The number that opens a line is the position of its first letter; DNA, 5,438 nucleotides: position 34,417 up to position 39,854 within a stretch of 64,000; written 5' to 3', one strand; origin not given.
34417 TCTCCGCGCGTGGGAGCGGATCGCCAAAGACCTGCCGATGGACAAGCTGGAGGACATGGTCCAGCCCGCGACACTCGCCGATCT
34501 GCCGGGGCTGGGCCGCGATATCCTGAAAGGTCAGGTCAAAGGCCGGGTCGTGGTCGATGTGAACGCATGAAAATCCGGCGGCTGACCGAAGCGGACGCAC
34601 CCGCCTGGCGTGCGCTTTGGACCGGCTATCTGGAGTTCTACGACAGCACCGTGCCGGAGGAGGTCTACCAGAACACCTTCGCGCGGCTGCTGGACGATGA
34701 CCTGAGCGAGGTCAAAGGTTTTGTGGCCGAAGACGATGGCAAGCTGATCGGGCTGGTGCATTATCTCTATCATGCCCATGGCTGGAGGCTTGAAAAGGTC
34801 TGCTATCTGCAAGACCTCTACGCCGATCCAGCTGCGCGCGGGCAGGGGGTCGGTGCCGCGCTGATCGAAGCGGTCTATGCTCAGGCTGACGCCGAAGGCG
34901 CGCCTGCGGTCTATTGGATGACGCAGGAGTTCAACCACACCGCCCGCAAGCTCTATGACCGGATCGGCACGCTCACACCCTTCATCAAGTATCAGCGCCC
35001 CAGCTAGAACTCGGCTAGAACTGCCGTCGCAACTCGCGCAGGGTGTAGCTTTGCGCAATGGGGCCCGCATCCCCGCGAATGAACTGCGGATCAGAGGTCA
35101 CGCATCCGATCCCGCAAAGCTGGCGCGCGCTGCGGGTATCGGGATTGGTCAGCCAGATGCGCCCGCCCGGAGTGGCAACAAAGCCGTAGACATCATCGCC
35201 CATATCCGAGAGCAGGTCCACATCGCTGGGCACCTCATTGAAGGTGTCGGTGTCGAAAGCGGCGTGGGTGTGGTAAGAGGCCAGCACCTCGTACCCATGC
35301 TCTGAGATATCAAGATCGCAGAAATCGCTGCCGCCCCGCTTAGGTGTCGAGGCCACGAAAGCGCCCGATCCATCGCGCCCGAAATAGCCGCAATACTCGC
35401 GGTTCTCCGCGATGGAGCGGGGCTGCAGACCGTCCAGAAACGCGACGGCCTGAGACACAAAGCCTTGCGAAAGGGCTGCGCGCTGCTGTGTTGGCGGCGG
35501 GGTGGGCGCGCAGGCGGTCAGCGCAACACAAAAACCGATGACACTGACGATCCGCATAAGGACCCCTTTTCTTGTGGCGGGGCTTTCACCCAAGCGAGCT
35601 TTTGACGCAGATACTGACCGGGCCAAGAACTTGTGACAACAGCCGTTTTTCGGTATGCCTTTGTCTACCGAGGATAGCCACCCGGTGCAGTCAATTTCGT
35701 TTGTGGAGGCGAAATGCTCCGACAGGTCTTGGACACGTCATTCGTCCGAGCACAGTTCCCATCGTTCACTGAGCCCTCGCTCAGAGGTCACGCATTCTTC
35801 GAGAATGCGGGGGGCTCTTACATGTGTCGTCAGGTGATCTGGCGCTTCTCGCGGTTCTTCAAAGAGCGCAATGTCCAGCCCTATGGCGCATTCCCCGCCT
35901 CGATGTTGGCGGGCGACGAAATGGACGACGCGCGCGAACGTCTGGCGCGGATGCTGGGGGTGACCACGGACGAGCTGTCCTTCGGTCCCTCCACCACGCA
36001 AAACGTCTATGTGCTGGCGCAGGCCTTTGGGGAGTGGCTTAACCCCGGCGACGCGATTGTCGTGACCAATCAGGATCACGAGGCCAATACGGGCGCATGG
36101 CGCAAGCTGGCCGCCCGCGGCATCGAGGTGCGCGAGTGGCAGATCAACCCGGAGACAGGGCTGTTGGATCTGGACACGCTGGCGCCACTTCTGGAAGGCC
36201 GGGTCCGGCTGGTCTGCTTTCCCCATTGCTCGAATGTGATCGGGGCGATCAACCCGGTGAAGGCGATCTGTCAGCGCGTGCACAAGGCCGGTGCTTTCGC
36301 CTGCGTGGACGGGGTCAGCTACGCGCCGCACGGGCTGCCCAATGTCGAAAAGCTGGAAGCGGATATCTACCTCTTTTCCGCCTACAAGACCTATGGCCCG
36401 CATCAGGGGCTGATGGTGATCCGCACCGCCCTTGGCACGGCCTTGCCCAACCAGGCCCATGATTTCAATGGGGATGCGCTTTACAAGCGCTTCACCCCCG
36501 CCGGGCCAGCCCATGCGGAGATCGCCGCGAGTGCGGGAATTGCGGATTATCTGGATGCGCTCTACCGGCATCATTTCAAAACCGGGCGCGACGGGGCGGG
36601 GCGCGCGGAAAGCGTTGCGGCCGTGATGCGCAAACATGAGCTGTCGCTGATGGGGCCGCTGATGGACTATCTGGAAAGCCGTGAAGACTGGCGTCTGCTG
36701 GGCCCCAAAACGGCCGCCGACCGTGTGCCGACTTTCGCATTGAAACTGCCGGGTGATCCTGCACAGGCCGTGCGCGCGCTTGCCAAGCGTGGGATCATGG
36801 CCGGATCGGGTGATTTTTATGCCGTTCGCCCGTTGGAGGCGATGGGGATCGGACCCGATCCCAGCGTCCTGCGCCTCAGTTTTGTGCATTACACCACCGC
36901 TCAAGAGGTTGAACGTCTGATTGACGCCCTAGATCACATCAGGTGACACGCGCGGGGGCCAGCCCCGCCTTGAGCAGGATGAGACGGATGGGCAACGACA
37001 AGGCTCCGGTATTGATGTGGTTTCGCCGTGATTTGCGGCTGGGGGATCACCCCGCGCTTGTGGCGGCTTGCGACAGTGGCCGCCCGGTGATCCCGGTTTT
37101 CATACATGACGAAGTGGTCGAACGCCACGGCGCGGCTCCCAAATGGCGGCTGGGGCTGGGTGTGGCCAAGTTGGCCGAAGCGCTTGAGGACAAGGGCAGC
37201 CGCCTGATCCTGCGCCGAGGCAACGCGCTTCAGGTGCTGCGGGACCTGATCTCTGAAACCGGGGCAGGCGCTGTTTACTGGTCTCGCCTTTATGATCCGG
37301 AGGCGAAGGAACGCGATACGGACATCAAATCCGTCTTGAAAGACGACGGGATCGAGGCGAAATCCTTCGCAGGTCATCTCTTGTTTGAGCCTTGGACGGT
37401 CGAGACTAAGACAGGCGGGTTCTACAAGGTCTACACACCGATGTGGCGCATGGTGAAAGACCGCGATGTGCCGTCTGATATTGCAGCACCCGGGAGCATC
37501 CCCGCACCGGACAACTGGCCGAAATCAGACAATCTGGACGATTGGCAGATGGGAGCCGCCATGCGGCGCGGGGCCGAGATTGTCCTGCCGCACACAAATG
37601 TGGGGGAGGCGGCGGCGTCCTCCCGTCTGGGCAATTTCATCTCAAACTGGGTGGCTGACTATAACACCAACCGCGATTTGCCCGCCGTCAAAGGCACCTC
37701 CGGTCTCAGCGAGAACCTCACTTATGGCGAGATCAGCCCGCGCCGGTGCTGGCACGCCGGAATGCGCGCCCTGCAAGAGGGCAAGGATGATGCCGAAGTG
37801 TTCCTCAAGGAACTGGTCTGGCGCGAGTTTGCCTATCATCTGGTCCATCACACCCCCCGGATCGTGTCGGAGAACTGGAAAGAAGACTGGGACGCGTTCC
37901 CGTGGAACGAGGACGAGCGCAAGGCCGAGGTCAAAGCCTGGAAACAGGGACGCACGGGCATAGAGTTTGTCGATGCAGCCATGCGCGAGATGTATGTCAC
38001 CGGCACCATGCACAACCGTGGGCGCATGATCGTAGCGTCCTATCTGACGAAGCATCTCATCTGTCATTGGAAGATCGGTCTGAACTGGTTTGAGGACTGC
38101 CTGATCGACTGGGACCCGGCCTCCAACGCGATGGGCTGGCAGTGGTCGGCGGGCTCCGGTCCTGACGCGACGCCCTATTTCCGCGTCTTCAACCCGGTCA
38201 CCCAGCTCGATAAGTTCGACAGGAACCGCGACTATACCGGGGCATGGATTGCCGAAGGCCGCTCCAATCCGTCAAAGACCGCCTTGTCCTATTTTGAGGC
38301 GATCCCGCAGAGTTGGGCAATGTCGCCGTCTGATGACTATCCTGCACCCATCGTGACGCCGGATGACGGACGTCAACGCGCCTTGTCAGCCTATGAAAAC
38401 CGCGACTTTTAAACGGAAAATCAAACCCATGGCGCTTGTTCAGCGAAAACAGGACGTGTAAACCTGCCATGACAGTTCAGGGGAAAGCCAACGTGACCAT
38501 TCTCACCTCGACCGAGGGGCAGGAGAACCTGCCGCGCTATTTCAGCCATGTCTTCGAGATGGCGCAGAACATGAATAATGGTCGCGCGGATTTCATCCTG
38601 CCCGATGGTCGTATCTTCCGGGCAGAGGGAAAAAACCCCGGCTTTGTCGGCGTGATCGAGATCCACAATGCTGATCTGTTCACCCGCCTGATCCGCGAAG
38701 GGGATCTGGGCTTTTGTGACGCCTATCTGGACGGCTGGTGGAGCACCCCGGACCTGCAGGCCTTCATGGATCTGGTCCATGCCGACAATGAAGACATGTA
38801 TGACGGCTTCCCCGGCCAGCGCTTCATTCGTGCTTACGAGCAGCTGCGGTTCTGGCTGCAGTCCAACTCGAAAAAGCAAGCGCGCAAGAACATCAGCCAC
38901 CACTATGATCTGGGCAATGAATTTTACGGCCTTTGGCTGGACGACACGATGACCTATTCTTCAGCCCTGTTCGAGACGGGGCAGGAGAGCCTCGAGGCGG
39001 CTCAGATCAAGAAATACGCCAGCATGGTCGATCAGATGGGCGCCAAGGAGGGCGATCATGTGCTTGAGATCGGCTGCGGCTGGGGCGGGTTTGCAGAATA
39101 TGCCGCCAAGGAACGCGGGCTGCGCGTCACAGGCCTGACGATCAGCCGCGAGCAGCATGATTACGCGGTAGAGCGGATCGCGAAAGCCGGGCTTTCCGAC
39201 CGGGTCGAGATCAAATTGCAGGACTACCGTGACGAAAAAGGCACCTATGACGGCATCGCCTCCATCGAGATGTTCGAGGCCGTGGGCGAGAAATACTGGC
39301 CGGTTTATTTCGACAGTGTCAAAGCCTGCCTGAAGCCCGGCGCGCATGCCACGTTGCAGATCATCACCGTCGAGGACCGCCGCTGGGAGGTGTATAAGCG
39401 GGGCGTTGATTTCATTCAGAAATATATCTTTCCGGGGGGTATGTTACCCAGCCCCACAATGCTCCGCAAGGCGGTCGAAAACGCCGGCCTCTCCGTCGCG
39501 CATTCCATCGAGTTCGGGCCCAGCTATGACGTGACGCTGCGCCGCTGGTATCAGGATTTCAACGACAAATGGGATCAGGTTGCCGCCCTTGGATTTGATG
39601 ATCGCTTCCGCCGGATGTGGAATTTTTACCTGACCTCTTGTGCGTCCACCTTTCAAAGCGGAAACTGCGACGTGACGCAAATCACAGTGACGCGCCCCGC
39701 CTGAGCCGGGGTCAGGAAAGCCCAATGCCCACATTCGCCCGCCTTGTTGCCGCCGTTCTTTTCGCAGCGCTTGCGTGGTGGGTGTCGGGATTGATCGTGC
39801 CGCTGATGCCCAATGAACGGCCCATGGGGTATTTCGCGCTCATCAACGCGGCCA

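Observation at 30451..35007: DMSP genes dmdA-acuI embedded in a tightly coupled six-gene operon led by DUF2182, DUF1326 and a DinB-fold protein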

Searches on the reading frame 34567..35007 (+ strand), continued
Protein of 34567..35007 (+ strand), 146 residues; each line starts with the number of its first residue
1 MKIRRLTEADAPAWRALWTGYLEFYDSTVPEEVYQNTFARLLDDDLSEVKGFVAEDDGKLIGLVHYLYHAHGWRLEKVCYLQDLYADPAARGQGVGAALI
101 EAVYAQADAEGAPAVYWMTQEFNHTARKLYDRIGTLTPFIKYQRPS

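Call 52: find_encoding_contigs(protein=P0344, flank=6000, max_places=2)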
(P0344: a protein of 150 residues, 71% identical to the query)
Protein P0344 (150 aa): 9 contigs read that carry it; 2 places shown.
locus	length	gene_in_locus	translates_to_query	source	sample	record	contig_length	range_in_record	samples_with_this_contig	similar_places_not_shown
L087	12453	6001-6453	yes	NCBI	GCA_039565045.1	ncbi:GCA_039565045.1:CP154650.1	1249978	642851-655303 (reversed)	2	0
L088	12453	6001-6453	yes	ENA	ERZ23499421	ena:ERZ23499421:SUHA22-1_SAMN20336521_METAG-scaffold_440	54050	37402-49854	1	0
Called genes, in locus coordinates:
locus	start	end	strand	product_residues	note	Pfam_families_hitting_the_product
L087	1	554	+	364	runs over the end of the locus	PF05145:AbrB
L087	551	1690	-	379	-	-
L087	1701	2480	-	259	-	PF00106:adh_short, PF13561:adh_short_C2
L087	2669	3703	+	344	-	PF13403:Hint_2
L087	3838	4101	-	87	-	PF23855:DUF7218, PF07498:Rho_N (weak)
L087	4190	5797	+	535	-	PF00009:GTP_EFTU, PF01926:MMR_HSR1 (faint), PF22042:EF-G_D2, PF03144:GTP_EFTU_D2, PF16658:RF3_C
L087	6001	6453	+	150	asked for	PF00583:Acetyltransf_1, PF13673:Acetyltransf_10 (weak), PF13508:Acetyltransf_7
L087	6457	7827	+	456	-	PF11150:DUF2927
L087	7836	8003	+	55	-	-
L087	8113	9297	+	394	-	PF05762:VWA_CoxE (weak)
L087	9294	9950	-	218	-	PF02798:GST_N (weak), PF13409:GST_N_2, PF13417:GST_N_3 (weak), PF13410:GST_C_2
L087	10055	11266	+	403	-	PF06850:PHB_depo_C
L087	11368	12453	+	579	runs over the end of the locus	-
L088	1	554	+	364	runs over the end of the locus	PF05145:AbrB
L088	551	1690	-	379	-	-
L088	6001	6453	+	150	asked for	PF00583:Acetyltransf_1, PF13673:Acetyltransf_10 (weak), PF13508:Acetyltransf_7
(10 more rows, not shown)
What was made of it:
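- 34567..35007 (+): GNAT N-acetyltransferase, start overlapping the acuI stop (ATGA). It is a lineage-specific sixth gene. A 71%-identical homologue in Alloyangia pacifica sits after an RF3-type translation GTPase gene (presumably prfC), away from dmd genes (call 52).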

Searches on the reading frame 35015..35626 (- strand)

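Call 3: search_protein_families(library=pfam, proteins=[window:35015-35626:-])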
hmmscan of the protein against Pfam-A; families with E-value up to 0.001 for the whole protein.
window:35015-35626:- (203 aa): 1 family
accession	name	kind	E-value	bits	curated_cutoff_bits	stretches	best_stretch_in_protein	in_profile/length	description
PF14220.11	DUF4329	-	2.7e-31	108.4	28.6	1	60-172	4-116/116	Domain of unknown function (DUF4329)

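Call 4: search_protein_families(library=ncbifam, proteins=[window:35015-35626:-])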
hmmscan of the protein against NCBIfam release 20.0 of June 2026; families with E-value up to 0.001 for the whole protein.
window:35015-35626:- (203 aa): 0 families

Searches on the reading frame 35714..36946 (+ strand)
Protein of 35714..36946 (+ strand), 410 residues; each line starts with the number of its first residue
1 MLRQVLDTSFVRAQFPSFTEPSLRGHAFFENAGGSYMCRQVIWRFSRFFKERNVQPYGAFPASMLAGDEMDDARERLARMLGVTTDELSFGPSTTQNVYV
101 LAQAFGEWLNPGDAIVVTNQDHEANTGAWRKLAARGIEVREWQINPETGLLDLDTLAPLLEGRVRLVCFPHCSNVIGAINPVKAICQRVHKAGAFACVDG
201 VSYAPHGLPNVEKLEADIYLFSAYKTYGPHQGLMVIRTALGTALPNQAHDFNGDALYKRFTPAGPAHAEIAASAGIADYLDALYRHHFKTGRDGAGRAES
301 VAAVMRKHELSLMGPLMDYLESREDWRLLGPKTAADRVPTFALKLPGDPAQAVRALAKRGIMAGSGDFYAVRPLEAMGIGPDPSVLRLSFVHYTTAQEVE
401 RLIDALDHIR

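Call 3: search_protein_families(library=pfam, proteins=[window:35714-36946:+])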
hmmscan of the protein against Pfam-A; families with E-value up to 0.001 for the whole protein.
window:35714-36946:+ (410 aa): 3 families
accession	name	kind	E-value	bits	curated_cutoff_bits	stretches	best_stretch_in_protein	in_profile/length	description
PF00266.25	Aminotran_5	-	8.3e-51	173.5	21.5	2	28-242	2-219/371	Aminotransferase class-V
PF00155.27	Aminotran_1_2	-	2.7e-07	30.5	19.7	1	71-199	45-185/361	Aminotransferase class I and II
PF01053.26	Cys_Met_Meta_PP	-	0.00013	21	27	1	103-234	82-207/381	Cys/Met metabolism PLP-dependent enzyme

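Call 4: search_protein_families(library=ncbifam, proteins=[window:35714-36946:+])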
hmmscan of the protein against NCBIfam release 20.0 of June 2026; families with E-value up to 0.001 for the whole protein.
window:35714-36946:+ (410 aa): 21 families
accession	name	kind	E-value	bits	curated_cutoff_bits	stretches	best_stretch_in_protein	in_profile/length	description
TIGR01976.1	am_tr_V_VC1184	hypoth_equivalog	3.1e-82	277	352.35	1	7-406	2-401/401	cysteine desulfurase-like protein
TIGR01979.1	sufS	subfamily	2.9e-45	154.8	475.1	2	11-233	3-230/403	SufS family cysteine desulfurase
NF041166.1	f2_encap_cargo1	exception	6.1e-39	134.6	800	1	4-230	223-453/623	family 2A encapsulin nanocompartment cargo protein cysteine desulfurase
NF006791.0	PRK09295.1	equivalog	1.6e-37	129.6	661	1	11-245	8-247/406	cysteine desulfurase SufS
TIGR03392.1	FeS_syn_CsdA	equivalog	3.9e-29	102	493.6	1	10-238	5-233/398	cysteine desulfurase CsdA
NF008126.0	PRK10874.1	equivalog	7.7e-29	101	607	1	6-233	4-229/401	cysteine desulfurase CsdA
TIGR03402.1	FeS_nifS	equivalog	1.7e-20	73.2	530.75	1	29-238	3-212/379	cysteine desulfurase NifS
TIGR01977.1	am_tr_V_EF2568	hypoth_equivalog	1.8e-20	73.3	377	2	28-233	2-207/376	cysteine desulfurase family protein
NF040779.1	Sec_lyase_SclA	exception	2e-15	56.6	525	1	63-226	38-199/378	selenocysteine lyase SclA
TIGR03235.1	DNA_S_dndA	equivalog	3.2e-14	53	480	1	65-238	39-214/353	cysteine desulfurase DndA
NF010611.0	PRK14012.1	equivalog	3.4e-14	52.6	548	1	67-230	50-213/406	IscS subfamily cysteine desulfurase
TIGR02006.1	IscS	equivalog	3.9e-13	49.2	643.2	1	66-230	45-209/402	IscS subfamily cysteine desulfurase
NF002806.0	PRK02948.1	subfamily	5.3e-11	42.1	304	1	72-230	47-205/381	IscS subfamily cysteine desulfurase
TIGR03403.1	nifS_epsilon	equivalog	6.7e-09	35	587.7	1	113-238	91-216/382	NifS family cysteine desulfurase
TIGR04343.1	egtE_PLP_lyase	equivalog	1.9e-06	27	400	1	58-277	44-258/370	ergothioneine biosynthesis PLP-dependent enzyme EgtE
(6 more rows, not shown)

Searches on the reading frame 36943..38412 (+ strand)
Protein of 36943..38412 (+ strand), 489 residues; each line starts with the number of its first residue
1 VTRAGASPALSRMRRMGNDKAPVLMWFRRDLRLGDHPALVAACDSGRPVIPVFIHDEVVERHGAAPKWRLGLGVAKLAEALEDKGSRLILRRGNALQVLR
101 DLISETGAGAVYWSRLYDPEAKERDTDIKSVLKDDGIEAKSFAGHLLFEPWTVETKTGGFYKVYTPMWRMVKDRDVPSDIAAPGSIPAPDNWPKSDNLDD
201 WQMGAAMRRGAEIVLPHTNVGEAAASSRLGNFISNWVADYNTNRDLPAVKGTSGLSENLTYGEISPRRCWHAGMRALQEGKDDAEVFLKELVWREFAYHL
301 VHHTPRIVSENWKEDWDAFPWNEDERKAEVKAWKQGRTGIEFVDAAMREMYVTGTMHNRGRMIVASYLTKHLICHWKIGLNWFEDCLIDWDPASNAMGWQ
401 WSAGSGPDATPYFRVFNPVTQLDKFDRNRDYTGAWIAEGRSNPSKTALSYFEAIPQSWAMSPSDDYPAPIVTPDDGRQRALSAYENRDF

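Call 38: search_protein_families(library=pfam, proteins=[window:36943-38412:+], max_evalue=0.00001)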
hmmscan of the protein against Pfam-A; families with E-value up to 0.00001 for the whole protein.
window:36943-38412:+ (489 aa): 2 families
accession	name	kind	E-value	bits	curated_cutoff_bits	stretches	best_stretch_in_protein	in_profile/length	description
PF03441.19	FAD_binding_7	-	1.2e-70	237.5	27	1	287-485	1-202/203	FAD binding domain of DNA photolyase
PF00875.24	DNA_photolyase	-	1.2e-48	165.6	26.6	1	23-173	1-154/164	DNA photolyase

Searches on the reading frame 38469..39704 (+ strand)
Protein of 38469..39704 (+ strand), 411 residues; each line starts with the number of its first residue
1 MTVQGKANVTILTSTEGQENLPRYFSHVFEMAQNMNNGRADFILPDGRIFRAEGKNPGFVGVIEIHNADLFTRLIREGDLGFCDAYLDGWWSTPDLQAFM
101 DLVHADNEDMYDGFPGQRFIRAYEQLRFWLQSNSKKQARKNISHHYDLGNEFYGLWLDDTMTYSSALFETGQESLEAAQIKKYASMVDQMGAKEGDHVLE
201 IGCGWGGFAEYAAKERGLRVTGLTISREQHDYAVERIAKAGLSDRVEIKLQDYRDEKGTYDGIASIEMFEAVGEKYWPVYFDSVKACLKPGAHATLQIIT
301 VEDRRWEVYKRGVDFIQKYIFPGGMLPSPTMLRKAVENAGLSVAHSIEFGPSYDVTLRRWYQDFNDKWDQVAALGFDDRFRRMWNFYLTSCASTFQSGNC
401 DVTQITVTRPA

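Call 38: search_protein_families(library=pfam, proteins=[window:38469-39704:+], max_evalue=0.00001)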
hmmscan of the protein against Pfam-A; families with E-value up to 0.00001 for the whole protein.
window:38469-39704:+ (411 aa): 5 families
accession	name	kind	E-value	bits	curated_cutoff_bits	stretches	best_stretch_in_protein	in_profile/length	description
PF02353.26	CMAS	-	4.2e-87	292.4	27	1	134-405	2-273/273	Mycolic acid cyclopropane synthetase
PF13489.12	Methyltransf_23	-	6.3e-16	59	27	1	181-345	7-163/164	Methyltransferase domain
PF13649.12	Methyltransf_25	-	3.8e-13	50.4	27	1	198-291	1-96/97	Methyltransferase domain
PF08242.18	Methyltransf_12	-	1.8e-11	45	30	1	199-293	1-97/98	Methyltransferase domain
PF08241.18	Methyltransf_11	-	2.6e-10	41.3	21.2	1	199-293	1-92/95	Methyltransferase domain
